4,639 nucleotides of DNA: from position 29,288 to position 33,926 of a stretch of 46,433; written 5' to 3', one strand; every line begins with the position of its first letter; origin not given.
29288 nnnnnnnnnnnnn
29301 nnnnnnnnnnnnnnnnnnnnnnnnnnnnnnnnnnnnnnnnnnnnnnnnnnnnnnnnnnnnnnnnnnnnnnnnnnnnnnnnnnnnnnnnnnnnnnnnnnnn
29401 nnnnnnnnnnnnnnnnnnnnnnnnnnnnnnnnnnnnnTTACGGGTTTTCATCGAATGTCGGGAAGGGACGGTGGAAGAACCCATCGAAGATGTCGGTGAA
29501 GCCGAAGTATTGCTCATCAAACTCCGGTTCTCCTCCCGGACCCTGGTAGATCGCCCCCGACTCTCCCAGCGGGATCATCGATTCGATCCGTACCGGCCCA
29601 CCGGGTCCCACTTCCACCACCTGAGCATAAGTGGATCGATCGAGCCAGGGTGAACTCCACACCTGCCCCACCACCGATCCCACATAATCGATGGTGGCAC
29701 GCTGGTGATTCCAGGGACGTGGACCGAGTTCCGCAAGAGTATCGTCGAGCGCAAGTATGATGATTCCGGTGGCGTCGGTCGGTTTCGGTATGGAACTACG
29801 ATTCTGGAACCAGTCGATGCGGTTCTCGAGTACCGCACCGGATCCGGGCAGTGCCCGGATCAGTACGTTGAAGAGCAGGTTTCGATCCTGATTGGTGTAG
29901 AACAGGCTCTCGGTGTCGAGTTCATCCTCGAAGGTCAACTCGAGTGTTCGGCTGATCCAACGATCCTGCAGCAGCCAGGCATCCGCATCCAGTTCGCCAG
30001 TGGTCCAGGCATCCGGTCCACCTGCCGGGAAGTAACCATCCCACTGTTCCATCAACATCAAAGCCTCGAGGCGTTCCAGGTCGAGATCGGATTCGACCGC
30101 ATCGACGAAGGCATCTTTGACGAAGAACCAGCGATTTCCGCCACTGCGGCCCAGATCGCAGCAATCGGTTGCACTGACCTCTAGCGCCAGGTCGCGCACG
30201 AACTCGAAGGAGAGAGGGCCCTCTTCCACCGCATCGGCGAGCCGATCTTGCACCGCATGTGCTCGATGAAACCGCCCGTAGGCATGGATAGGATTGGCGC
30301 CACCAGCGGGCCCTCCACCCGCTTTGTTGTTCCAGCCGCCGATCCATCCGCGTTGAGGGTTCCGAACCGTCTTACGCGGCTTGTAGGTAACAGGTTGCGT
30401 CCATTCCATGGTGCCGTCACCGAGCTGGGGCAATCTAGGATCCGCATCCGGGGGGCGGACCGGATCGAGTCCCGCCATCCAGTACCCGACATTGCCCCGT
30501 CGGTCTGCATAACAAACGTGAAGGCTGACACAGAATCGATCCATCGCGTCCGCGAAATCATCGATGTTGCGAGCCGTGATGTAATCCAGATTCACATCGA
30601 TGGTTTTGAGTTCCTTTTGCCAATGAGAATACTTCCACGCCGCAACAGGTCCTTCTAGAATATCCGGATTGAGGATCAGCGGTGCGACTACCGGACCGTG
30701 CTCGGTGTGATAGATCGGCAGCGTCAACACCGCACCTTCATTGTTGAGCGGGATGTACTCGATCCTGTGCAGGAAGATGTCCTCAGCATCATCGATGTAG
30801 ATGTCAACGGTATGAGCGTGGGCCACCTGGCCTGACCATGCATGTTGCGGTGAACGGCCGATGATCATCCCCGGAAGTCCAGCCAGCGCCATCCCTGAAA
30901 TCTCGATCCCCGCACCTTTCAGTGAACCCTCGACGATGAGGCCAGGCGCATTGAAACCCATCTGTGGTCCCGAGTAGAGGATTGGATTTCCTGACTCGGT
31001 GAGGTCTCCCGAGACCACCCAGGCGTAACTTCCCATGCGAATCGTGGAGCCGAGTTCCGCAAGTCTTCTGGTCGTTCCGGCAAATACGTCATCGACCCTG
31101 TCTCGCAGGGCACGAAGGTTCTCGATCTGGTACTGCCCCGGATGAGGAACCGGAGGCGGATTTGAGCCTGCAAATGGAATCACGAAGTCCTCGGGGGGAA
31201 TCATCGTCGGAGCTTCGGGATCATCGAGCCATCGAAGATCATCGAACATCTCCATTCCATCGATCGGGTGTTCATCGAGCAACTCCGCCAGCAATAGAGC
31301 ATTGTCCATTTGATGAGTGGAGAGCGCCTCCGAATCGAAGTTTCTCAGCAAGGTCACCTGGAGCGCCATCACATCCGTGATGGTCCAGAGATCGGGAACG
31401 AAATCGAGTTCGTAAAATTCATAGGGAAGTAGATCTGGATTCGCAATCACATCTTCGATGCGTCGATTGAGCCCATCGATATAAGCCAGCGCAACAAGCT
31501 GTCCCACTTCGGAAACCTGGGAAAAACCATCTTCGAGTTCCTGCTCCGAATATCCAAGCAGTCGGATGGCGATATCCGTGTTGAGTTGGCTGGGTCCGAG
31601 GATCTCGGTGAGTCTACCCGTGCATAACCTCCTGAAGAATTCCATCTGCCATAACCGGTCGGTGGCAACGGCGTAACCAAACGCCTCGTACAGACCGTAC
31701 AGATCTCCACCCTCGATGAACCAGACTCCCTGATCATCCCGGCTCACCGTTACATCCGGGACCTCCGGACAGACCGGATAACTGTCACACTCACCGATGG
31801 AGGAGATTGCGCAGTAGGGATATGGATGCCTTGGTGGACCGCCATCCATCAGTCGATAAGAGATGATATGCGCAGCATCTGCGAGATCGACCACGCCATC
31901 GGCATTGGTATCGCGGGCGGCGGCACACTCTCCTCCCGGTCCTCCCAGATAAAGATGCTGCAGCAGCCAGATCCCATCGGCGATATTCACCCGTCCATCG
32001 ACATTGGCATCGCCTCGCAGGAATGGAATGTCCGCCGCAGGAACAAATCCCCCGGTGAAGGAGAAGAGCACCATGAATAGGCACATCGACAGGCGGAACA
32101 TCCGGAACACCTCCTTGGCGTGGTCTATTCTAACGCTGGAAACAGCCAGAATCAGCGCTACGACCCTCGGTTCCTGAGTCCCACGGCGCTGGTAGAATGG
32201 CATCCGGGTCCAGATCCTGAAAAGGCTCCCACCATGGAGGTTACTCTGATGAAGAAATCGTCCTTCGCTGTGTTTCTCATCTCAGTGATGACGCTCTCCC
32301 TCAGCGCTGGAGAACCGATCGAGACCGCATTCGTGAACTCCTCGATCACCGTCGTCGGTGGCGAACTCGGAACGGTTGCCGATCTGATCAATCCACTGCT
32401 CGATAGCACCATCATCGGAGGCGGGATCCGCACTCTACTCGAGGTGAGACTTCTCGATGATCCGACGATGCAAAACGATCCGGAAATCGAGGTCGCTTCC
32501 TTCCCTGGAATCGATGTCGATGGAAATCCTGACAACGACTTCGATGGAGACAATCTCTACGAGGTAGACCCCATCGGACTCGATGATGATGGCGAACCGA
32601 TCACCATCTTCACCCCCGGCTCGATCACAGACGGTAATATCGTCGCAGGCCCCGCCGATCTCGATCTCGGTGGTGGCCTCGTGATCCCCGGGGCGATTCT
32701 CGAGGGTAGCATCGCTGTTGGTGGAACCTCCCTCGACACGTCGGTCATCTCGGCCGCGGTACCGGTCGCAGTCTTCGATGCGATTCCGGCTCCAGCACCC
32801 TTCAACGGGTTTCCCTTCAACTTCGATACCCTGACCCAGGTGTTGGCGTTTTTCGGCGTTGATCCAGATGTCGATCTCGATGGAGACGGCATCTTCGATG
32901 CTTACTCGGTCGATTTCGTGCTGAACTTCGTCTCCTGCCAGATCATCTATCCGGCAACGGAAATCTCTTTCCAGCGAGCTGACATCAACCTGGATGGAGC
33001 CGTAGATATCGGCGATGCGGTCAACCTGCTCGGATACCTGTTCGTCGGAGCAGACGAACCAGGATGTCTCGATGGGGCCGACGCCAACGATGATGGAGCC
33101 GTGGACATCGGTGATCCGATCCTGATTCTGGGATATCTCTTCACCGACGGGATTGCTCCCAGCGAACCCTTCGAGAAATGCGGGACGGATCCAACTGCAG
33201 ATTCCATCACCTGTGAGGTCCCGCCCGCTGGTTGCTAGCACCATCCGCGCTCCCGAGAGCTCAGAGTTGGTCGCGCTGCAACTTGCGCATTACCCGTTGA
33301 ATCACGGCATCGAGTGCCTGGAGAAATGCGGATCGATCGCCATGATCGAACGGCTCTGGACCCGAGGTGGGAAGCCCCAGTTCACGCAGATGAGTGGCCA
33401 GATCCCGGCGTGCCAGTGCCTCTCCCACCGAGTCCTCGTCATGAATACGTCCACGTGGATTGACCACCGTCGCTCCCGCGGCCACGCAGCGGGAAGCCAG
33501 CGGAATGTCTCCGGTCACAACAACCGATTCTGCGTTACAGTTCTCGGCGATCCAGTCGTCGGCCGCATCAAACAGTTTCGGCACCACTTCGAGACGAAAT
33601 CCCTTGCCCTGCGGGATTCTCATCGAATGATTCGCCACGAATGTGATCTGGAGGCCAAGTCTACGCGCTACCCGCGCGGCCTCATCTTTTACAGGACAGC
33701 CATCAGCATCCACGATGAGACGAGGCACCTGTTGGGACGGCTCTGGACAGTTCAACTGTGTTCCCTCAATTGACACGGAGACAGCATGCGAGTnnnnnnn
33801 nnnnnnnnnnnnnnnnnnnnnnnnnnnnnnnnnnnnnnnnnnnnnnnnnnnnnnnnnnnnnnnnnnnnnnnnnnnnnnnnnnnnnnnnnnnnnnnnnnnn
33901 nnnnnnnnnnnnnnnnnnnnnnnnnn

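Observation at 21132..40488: Five secreted proteins within 19 kb share a Cys-capped dockerin-like double EF-hand module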

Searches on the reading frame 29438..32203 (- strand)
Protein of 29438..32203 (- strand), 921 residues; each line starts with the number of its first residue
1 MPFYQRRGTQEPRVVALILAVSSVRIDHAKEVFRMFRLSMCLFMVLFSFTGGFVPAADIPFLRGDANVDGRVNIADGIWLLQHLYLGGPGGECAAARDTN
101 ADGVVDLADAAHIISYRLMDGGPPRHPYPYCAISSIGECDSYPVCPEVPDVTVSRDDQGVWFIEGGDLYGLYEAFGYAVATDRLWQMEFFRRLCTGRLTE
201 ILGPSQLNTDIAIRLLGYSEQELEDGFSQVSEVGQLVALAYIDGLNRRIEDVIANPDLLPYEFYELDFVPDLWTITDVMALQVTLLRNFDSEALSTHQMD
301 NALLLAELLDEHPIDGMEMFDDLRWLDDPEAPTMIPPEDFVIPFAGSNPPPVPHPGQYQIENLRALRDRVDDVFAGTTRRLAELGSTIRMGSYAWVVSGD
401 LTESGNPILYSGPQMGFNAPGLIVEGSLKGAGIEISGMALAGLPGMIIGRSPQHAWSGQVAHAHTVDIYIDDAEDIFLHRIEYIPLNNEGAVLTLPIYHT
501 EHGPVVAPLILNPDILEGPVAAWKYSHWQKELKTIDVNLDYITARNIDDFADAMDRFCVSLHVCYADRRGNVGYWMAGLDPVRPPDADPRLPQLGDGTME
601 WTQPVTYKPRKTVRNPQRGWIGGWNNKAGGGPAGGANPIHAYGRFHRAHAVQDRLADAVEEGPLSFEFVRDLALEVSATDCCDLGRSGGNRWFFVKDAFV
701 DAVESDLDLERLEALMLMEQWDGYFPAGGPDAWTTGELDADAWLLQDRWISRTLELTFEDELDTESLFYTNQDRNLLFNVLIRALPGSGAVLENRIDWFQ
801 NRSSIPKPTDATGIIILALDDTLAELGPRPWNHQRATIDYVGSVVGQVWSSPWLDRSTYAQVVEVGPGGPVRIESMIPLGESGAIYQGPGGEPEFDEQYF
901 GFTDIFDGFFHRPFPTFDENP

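Call 7: search_protein_families(library=pfam, proteins=[window:29438-32203:-], max_evalue=0.1)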
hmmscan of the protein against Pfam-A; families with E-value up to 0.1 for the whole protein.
window:29438-32203:- (921 aa): 2 families
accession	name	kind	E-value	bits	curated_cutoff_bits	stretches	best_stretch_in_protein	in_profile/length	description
PF01804.23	Penicil_amidase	-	1.1e-92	312.6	21.3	1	150-834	1-569/675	Penicillin amidase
PF00404.24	Dockerin_1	-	0.0001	22.9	22.9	1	64-116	2-55/57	Dockerin type I domain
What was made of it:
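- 29438..32203 (-): Gene for a penicillin-amidase-family hydrolase (921 aa ORF; the signal peptide probably starts at the internal MFRLSM...), cargo D. Pfam Penicil_amidase at 1e-92 (call 7).
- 31769..32026 (-): Module copy D, N-terminal, directly after the signal peptide. It has 4 Cys but lacks the GxDPT motif. Dockerin_1 scores 22.9 bits, exactly at the cut-off, and covers protein residues 64-116 only (call 7).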

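Call 8: search_protein_families(library=ncbifam, proteins=[window:29438-32203:-], max_evalue=0.1)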
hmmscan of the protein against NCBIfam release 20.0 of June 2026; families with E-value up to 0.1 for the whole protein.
window:29438-32203:- (921 aa): 0 families

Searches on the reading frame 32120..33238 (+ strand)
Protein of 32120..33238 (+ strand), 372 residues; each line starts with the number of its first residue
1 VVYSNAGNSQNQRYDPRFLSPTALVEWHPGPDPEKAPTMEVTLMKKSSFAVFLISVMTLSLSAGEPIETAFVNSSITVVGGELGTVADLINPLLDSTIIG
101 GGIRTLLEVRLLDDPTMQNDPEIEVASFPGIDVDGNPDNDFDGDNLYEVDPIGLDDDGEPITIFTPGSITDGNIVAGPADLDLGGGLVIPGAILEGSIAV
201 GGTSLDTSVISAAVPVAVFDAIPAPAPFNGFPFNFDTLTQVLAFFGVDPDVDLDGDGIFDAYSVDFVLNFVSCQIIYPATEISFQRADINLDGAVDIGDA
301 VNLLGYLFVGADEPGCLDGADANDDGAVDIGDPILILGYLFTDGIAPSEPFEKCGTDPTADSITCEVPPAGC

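Call 7: search_protein_families(library=pfam, proteins=[window:32120-33238:+], max_evalue=0.1)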
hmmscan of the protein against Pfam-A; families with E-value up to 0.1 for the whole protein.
window:32120-33238:+ (372 aa): 0 families

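Call 8: search_protein_families(library=ncbifam, proteins=[window:32120-33238:+], max_evalue=0.1)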
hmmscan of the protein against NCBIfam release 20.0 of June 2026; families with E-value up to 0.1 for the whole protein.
window:32120-33238:+ (372 aa): 0 families
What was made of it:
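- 32249..33238 (+): Gene for a secreted acidic protein of unknown fold (329 aa as called), cargo C. No Pfam or NCBIfam hit (calls 7, 8).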

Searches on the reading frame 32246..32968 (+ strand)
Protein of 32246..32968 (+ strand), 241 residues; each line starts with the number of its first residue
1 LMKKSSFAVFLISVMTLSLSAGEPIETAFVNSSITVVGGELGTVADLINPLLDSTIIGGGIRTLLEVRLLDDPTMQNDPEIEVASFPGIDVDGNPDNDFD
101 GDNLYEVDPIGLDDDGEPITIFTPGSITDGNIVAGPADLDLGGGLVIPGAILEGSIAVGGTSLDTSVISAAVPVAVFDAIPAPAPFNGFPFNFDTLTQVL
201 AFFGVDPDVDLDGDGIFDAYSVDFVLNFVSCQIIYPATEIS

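Call 78: search_solved_structures(query=A6, max_evalue=1)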
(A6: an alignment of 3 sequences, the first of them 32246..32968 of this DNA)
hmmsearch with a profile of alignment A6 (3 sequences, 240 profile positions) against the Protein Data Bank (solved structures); distinct sequences matched with E-value up to 1: 4.
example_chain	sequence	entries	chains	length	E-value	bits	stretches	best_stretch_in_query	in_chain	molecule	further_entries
6m6h_H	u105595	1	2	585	0.69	12.1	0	100-168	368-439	Capsid vertex component 2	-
6m6g_l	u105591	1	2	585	0.69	12.1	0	100-168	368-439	Capsid vertex component 2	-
5zz8_r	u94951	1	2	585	0.69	12.1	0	100-168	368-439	UL25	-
3g6j_F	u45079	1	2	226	0.71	12.1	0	139-195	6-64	Fab heavy chain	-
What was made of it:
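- Tried and rejected: A PDB sequence search with the protein C profile found nothing (call 78).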

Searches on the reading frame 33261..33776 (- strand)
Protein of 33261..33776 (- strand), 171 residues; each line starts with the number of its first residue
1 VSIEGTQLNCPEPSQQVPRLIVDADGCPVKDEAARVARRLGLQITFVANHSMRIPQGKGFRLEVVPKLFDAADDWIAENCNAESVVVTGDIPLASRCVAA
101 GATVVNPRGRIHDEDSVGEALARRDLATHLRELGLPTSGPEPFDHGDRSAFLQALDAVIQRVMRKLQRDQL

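Call 12: search_protein_families(library=pfam, proteins=[window:33261-33776:-], max_evalue=0.01)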
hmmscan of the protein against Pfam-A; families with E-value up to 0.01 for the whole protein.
window:33261-33776:- (171 aa): 1 family
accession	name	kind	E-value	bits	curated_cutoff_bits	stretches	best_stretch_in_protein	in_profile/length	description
PF02639.20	DUF188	-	8.9e-42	142.3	24.3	1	33-161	2-130/130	Uncharacterized BCR, YaiI/YqxD family COG1671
